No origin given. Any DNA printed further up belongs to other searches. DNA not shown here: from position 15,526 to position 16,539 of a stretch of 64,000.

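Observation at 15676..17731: Degenerate stand-alone bEBP AAA+ domain co-oriented with three small exported proteins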

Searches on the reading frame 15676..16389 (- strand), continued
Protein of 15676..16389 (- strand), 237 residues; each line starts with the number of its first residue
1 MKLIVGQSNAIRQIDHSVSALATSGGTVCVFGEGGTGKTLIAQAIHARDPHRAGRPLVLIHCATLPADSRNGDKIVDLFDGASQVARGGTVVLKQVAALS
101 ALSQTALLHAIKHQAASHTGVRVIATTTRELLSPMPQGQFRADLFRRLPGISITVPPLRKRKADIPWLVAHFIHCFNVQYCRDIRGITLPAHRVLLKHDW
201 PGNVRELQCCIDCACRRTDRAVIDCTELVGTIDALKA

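Call 12: find_encoding_contigs(protein=P0008, flank=8000, max_places=3)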
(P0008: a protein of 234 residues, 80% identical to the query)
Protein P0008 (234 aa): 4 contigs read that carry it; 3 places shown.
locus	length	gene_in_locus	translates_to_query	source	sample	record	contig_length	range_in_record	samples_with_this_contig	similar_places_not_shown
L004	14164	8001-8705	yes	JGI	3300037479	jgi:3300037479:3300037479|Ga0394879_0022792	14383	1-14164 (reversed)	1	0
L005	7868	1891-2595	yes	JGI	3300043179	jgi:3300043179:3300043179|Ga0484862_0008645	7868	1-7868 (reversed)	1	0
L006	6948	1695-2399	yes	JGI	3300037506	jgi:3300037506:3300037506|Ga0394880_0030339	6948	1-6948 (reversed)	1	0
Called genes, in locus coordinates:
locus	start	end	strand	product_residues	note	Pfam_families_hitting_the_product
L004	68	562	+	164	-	PF14539:DUF4442, PF03061:4HBT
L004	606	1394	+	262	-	PF23023:Anti-Pycsar_Apyc1, PF00753:Lactamase_B, PF12706:Lactamase_B_2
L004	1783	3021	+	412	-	PF01590:GAF, PF13185:GAF_2, PF13492:GAF_3, PF07730:HisKA_3, PF13581:HATPase_c_2 (weak), PF02518:HATPase_c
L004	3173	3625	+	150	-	PF00072:Response_reg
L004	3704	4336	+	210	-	PF00072:Response_reg, PF00196:GerE, PF04545:Sigma70_r4 (weak), PF08281:Sigma70_r4_2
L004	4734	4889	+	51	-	-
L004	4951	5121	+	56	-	-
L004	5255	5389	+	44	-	-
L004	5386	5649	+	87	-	-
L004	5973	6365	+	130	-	-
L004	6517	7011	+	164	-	-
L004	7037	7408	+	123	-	-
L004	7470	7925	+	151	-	PF13441:Gly-zipper_YMGG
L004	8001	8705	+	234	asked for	PF00158:Sigma54_activat, PF14532:Sigma54_activ_2, PF00004:AAA (weak), PF00158:Sigma54_activat, PF25601:AAA_lid_14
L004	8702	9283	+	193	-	-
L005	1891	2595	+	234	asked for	PF00158:Sigma54_activat, PF14532:Sigma54_activ_2, PF00004:AAA (weak), PF00158:Sigma54_activat, PF25601:AAA_lid_14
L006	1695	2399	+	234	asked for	PF00158:Sigma54_activat, PF14532:Sigma54_activ_2, PF00004:AAA (weak), PF00158:Sigma54_activat, PF25601:AAA_lid_14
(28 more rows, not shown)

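Call 13: find_related_loci(query=A1, collection=genome_contigs, flank=10000)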
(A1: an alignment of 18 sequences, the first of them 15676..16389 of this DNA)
Query A1 (237 aa) in genome_contigs; peptide patterns used: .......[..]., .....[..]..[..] (x = any residue, [..] = any of these).
600 stretches matched a pattern (row limit reached: there are more); 591 encode a relative of the query (tblastn E <= 1e-3); the best 80 are kept; 80 distinct loci.
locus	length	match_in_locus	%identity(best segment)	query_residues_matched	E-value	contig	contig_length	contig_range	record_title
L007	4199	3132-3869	34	4-232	4e-42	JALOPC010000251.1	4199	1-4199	MAG: Syntrophales bacterium isolate Prado119 scaffold_58065, whole genome shotgun sequence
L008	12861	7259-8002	33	4-234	4e-42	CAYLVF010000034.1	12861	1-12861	MAG TPA_asm: uncultured Melioribacter sp. isolate binchicken_co286_195 genome assembly, contig: NODE_5765_length_12861_c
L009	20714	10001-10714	36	4-223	7e-42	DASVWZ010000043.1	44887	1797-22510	MAG TPA_asm: Terriglobales bacterium isolate SMAG_U2562 k141_93657, whole genome shotgun sequence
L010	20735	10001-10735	36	4-231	6e-42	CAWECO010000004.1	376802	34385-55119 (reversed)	MAG: uncultured Gemmatimonadales bacterium isolate MFD03551.bin.2.55 genome assembly, contig: contig_36399, whole genome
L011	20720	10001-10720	37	4-233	2e-41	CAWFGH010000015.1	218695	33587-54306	MAG: uncultured delta proteobacterium isolate MFD00731.bin.2.203 genome assembly, contig: contig_7526, whole genome shot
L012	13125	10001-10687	34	4-215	4e-41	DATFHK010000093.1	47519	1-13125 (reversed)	MAG TPA_asm: Gemmatimonadaceae bacterium isolate SMAG_U8687 k141_2032825, whole genome shotgun sequence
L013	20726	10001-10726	32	4-228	6e-41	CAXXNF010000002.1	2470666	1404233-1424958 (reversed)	MAG: Syntrophales bacterium isolate 28f6f31c-1abc-45c3-9ff4-d3034646c4f0 genome assembly, contig: contig_2, whole genome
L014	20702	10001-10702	35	4-227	6e-41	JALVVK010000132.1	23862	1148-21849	MAG: Deltaproteobacteria bacterium isolate M10_metabat1_scaf2bin.021 M10_NODE_815_length_23862_cov_9.916621, whole genom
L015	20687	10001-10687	34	4-215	1e-40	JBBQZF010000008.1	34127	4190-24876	MAG: Gemmatimonadales bacterium isolate Co_metawrap_2205 Cmw_2205_k141_6096520_length_34127_cov_9.0000, whole genome sho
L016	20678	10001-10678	36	4-212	3e-40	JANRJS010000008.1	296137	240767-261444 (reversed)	MAG: Bryobacteraceae bacterium isolate bins.361 k141_2408001, whole genome shotgun sequence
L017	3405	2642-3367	34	4-228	4e-40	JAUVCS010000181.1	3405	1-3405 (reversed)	MAG: Desulfuromusa sp. isolate CSMAG_277 CSMAG_277_k141_4809611_length_3405_cov_3.1949, whole genome shotgun sequence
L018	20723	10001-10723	36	4-225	5e-40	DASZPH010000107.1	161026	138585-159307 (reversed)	MAG TPA_asm: Pirellulales bacterium isolate SMAG_U5966 k141_650581, whole genome shotgun sequence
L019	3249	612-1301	36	4-215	3e-40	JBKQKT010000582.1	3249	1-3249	MAG: Candidatus Korobacteraceae bacterium isolate CRr2D2E2F__bin_11 CRr2D2E2F_000000215340, whole genome shotgun sequenc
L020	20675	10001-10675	37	4-212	1e-39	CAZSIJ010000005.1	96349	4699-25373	MAG TPA_asm: uncultured Desulfobulbus sp. isolate binchicken_co2_65 genome assembly, contig: NODE_91_length_96349_cov_12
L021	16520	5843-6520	37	4-212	9e-40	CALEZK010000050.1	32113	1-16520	MAG TPA_asm: uncultured bacterium isolate SRR1506987_bin.88_CONCOCT_v1.1_MAG genome assembly, contig: ERZ761602.2163, wh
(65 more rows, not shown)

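Call 14: list_cluster_members(proteins=[P0001, P0003, window:15676-16389:-])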
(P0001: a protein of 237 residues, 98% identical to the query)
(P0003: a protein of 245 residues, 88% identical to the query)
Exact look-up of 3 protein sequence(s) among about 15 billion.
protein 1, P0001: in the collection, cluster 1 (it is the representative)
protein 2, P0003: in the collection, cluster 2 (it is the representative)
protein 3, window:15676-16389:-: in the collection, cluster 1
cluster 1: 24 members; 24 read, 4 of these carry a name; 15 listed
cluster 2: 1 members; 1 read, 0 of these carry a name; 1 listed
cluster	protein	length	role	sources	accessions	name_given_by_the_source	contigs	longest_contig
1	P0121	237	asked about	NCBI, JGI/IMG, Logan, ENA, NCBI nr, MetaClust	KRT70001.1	MAG: two component, sispecific, Fis family transcriptional regulator [candidate division ... | \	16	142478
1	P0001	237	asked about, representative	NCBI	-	-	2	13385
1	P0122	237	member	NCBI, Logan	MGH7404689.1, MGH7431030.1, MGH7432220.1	MAG: sigma-54-dependent transcriptional regulator [Candidatus Methylomirabilales ...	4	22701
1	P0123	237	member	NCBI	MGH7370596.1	MAG: sigma-54-dependent transcriptional regulator [Candidatus Methylomirabilales ...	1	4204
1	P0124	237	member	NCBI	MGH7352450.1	MAG: sigma-54-dependent transcriptional regulator [Candidatus Methylomirabilales ...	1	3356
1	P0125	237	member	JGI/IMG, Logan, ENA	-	-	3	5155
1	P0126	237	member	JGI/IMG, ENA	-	-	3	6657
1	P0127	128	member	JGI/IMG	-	-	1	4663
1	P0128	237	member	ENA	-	-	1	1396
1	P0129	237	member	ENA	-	-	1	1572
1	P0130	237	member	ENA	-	-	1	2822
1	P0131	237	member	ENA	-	-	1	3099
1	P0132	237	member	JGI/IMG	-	-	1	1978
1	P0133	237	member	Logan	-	-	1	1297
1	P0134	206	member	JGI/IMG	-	-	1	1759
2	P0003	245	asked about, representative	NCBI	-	-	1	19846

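Call 18: find_encoding_contigs(protein=P0015, flank=8000, max_places=3)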
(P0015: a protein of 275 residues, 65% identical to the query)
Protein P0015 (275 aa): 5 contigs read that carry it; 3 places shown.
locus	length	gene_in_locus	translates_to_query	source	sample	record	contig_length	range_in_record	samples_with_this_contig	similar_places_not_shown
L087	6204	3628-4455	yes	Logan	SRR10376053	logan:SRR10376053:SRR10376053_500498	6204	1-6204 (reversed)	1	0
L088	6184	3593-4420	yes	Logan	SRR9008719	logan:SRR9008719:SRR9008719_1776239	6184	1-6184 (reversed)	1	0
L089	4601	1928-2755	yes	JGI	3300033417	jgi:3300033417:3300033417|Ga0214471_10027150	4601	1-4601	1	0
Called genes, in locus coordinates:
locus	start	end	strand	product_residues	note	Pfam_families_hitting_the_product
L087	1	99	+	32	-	?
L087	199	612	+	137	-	PF05239:PRC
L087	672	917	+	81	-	-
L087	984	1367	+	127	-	-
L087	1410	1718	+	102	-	-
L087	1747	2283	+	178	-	-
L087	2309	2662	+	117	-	-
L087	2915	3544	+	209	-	PF05494:MlaC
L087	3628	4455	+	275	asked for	PF00158:Sigma54_activat, PF14532:Sigma54_activ_2, PF25601:AAA_lid_14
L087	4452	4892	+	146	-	-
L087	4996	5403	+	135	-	PF05239:PRC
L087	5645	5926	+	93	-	-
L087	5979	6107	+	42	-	PF11295:DUF3096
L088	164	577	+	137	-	PF05239:PRC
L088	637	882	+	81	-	-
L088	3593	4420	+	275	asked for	PF00158:Sigma54_activat, PF14532:Sigma54_activ_2, PF25601:AAA_lid_14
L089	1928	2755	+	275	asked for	PF00158:Sigma54_activat, PF14532:Sigma54_activ_2, PF25601:AAA_lid_14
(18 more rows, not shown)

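Call 19: find_encoding_contigs(protein=P0011, flank=8000, max_places=2)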
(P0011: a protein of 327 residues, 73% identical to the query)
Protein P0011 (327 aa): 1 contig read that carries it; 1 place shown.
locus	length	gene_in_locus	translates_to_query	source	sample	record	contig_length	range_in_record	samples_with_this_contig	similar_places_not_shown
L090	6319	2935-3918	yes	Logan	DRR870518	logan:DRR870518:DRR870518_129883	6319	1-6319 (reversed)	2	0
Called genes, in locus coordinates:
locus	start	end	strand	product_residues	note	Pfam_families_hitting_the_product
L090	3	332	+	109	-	?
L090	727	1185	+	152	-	PF07238:PilZ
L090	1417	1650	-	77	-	-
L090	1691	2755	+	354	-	PF03819:MazG (faint)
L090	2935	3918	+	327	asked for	PF00158:Sigma54_activat, PF13191:AAA_16 (weak), PF14532:Sigma54_activ_2, PF25601:AAA_lid_14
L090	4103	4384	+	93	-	PF11157:DUF2937 (weak)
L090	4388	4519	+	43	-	PF11295:DUF3096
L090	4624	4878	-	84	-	-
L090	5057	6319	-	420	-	?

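Call 20: find_encoding_contigs(protein=P0016, flank=8000, max_places=2)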
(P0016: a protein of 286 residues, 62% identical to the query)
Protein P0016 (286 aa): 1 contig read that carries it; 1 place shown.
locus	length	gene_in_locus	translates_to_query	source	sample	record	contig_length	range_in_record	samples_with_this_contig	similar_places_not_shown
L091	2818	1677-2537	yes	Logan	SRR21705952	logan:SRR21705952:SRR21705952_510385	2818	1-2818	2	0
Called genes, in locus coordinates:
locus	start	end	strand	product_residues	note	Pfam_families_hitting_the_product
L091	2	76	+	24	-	?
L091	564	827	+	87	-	-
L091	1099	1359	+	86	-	PF05239:PRC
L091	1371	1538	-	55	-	-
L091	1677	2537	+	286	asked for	PF00158:Sigma54_activat, PF13191:AAA_16 (weak), PF14532:Sigma54_activ_2, PF00004:AAA (weak), PF25601:AAA_lid_14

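Call 21: find_encoding_contigs(protein=P0012, flank=8000, max_places=2)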
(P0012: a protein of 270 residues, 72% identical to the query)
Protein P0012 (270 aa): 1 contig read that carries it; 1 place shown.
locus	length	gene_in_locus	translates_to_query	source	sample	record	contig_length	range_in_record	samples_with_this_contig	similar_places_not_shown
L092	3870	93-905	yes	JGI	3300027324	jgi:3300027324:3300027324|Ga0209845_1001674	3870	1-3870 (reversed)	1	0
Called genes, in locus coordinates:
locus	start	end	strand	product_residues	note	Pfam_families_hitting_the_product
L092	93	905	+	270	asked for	PF00158:Sigma54_activat, PF14532:Sigma54_activ_2, PF00158:Sigma54_activat, PF25601:AAA_lid_14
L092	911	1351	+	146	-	-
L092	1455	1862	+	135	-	PF05239:PRC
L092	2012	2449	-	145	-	-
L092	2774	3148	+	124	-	-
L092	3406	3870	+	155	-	?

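Call 26: find_encoding_contigs(protein=P0122, flank=6000, max_places=4)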
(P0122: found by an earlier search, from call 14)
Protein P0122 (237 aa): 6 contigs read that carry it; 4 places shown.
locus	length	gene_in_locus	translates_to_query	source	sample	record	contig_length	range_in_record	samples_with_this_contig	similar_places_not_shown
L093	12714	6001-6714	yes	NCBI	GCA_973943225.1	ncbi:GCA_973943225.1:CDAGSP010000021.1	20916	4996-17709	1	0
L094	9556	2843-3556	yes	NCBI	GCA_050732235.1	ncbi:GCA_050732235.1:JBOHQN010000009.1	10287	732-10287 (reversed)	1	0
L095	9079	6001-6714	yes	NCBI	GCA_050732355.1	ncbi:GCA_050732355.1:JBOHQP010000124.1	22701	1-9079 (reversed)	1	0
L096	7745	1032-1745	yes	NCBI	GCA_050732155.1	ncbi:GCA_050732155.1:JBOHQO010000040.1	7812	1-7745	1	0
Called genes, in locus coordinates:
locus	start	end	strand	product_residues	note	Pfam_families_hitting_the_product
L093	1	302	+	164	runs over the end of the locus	PF14539:DUF4442, PF03061:4HBT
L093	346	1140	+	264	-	PF23023:Anti-Pycsar_Apyc1, PF00753:Lactamase_B, PF12706:Lactamase_B_2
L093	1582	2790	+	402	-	PF01590:GAF, PF13185:GAF_2 (weak), PF13492:GAF_3 (weak), PF07730:HisKA_3, PF02518:HATPase_c, PF13581:HATPase_c_2 (weak)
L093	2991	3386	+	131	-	PF00072:Response_reg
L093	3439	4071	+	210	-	PF00072:Response_reg, PF00196:GerE, PF04545:Sigma70_r4 (weak), PF08281:Sigma70_r4_2, PF13384:HTH_23 (faint)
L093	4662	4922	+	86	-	-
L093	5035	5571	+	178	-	-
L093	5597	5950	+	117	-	-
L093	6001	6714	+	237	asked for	PF00158:Sigma54_activat, PF14532:Sigma54_activ_2, PF00004:AAA (weak), PF00158:Sigma54_activat, PF25601:AAA_lid_14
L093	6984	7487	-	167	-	PF05163:DinB, PF12867:DinB_2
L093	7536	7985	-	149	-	PF08327:AHSA1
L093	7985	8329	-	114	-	PF12840:HTH_20, PF01022:HTH_5, PF12802:MarR_2 (faint)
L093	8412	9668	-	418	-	PF01266:DAO (weak), PF01494:FAD_binding_3, PF13450:NAD_binding_8 (weak)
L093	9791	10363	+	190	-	PF07638:Sigma70_ECF, PF04542:Sigma70_r2, PF08281:Sigma70_r4_2, PF04545:Sigma70_r4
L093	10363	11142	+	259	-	PF10099:RskA_C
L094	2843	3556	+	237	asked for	PF00158:Sigma54_activat, PF14532:Sigma54_activ_2, PF00004:AAA (weak), PF00158:Sigma54_activat, PF25601:AAA_lid_14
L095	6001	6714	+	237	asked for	PF00158:Sigma54_activat, PF14532:Sigma54_activ_2, PF00004:AAA (weak), PF00158:Sigma54_activat, PF25601:AAA_lid_14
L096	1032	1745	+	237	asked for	PF00158:Sigma54_activat, PF14532:Sigma54_activ_2, PF00004:AAA (weak), PF00158:Sigma54_activat, PF25601:AAA_lid_14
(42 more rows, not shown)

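Call 27: find_encoding_contigs(protein=P0001, flank=6000, max_places=3)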
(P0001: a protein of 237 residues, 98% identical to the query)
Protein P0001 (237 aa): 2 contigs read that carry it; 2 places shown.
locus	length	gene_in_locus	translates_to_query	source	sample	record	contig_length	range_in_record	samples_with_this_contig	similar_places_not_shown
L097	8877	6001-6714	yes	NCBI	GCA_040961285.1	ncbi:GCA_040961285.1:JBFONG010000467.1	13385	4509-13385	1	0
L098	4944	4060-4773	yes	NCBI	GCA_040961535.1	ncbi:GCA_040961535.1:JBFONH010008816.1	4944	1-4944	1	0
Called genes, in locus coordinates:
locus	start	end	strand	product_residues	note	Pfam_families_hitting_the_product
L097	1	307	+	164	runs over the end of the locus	PF14539:DUF4442, PF03061:4HBT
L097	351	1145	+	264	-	PF23023:Anti-Pycsar_Apyc1, PF00753:Lactamase_B, PF12706:Lactamase_B_2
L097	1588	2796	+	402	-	PF01590:GAF, PF13185:GAF_2 (weak), PF13492:GAF_3 (weak), PF07730:HisKA_3, PF02518:HATPase_c, PF13581:HATPase_c_2 (weak)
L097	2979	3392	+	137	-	PF00072:Response_reg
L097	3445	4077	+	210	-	PF00072:Response_reg, PF00196:GerE, PF04545:Sigma70_r4 (weak), PF08281:Sigma70_r4_2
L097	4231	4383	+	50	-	-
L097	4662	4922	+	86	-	-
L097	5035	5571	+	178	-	-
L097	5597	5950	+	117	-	-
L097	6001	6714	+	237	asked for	PF00158:Sigma54_activat, PF14532:Sigma54_activ_2, PF00004:AAA (weak), PF00158:Sigma54_activat (weak), PF25601:AAA_lid_14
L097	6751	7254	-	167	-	PF05163:DinB, PF12867:DinB_2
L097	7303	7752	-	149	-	PF10604:Polyketide_cyc2 (weak), PF08327:AHSA1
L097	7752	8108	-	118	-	PF12840:HTH_20, PF01022:HTH_5, PF12802:MarR_2 (faint), PF01047:MarR (faint)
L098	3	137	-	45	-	?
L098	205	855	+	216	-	PF07730:HisKA_3, PF13581:HATPase_c_2 (weak), PF02518:HATPase_c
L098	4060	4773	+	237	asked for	PF00158:Sigma54_activat, PF14532:Sigma54_activ_2, PF00004:AAA (weak), PF00158:Sigma54_activat (weak), PF25601:AAA_lid_14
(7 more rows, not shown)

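Call 43: predict_structure(alignment_id=A2)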
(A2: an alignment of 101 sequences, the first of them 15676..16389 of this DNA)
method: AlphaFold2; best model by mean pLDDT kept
length: 237 residues; sequences in the alignment: 101
mean_pLDDT: 86.4   pTM: 0.83
mean pLDDT of the five models: 86.4, 86.0, 84.0, 83.8, 83.5
residues with pLDDT >= 90: 144; 70-90: 61; 50-70: 24; < 50: 8
segments of 3 or more residues with pLDDT < 50: 132-138
pLDDT, mean of each block of 10 residues (from residue 1): 82 94 88 93 95 95 75 82 93 90 85 75 85 46 57 92 95 96 96 95 94 94 92 83
secondary structure, 60 per line:
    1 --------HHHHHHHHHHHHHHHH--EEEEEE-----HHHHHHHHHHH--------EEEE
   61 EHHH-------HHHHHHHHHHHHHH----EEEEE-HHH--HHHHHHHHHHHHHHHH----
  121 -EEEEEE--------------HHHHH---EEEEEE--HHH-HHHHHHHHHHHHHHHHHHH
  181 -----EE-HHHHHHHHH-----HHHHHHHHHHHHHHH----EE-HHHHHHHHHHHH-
elements in order: H9-24 E27-32 H38-48 E57-61 H72-85 E90-94 H101-116 E122-127 H142-146 E150-155 H162-180 H189-197 H203-217 H225-236
